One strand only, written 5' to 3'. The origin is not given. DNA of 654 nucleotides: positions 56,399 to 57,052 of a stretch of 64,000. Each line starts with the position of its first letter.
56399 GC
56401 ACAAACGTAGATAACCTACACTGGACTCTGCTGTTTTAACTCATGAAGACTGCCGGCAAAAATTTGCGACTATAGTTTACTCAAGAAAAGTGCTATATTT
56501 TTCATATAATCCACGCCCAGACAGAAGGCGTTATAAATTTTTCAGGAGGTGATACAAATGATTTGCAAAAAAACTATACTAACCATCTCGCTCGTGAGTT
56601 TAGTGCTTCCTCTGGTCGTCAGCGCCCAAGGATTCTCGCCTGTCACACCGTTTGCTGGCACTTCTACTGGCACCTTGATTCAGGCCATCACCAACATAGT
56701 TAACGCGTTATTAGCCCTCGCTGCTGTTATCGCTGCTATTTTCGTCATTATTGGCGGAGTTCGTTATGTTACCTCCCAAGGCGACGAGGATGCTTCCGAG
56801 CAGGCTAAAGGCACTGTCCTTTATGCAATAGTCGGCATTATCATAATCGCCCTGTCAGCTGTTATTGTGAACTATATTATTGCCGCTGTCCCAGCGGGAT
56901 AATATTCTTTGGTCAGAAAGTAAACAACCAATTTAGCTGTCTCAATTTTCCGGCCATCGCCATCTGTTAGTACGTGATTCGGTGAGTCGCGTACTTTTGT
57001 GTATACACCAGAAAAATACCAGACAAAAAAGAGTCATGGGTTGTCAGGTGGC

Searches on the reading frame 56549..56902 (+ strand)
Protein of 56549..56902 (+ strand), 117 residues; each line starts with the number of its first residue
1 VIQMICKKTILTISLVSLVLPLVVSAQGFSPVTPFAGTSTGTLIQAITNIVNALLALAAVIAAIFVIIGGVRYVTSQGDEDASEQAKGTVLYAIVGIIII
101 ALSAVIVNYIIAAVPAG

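Call 3: search_protein_families(library=pfam, proteins=[window:56549-56902:+], max_evalue=1)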
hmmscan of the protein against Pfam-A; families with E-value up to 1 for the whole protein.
window:56549-56902:+ (117 aa): 12 families
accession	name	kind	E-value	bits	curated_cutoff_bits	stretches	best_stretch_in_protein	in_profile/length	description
PF18895.5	T4SS_pilin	-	2.5e-13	50.3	26.6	1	42-110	4-71/71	Type IV secretion system pilin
PF04956.18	TrbC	-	1.5e-06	28.8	27.9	1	12-110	16-98/98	TrbC/VIRB2 pilin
PF13572.11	DUF4134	-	0.00043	20.9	26.5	1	15-101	5-86/93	Domain of unknown function (DUF4134)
PF01127.27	Sdh_cyt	-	0.025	15.1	25.8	1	16-100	44-120/122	Succinate dehydrogenase/Fumarate reductase transmembrane subunit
PF10003.15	DUF2244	-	0.03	14.5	27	1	10-50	16-56/138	Integral membrane protein (DUF2244)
PF16943.10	T4SS_CagC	-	0.075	13.6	27.9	1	6-107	6-105/119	Cag pathogenicity island, type IV secretory system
PF06161.16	DUF975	-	0.075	13.3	34.8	1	8-112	60-167/243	Protein of unknown function (DUF975)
PF19607.4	DUF6112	-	0.088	13.1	25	1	44-112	13-83/88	Family of unknown function (DUF6112)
PF05987.18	DUF898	-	0.1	12.2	28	1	46-113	176-248/336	Bacterial protein of unknown function (DUF898)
PF13074.11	DUF3938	-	0.19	12.7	25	1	81-111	31-61/98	Protein of unknown function (DUF3938)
PF11190.13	DUF2976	-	0.43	10.9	28.2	1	33-103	6-77/87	Protein of unknown function (DUF2976)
PF00335.26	Tetraspanin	-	0.66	10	32.1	0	47-104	7-62/225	Tetraspanin family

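Call 4: search_protein_families(library=ncbifam, proteins=[window:56549-56902:+], max_evalue=1)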
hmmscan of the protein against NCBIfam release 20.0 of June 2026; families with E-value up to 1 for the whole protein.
window:56549-56902:+ (117 aa): 7 families
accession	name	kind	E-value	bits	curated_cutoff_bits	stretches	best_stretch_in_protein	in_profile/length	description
NF045849.1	ICE_MMCAP2_0565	equivalog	9.4e-08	31.6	40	1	41-113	7-79/80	Mbov_0395 family pilin-like conjugal transfer protein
NF033883.1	conj_TraQ_IncI1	equivalog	0.0014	18.5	80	1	49-113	104-167/175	conjugal transfer protein TraQ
NF006240.0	PRK08376.1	subfamily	0.004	16.1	662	1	20-108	398-489/521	putative monovalent cation/H+ antiporter subunit D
NF047342.1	symport_RbsU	equivalog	0.0056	16.2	375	1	19-77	18-76/295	ribose/proton symporter RbsU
NF045889.1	ICE_Mbov_0396_TM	equivalog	0.01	15.3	70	1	46-112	51-119/306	Mbov_0396 family ICE element transmembrane protein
NF007577.0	PRK10209.1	equivalog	0.012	15.4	189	1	47-107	97-153/190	HdeD family acid-resistance protein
NF046050.1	CPBP_fam_MroQ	equivalog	0.038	13.4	270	1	39-112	30-104/243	intramembrane glutamic endopeptidase MroQ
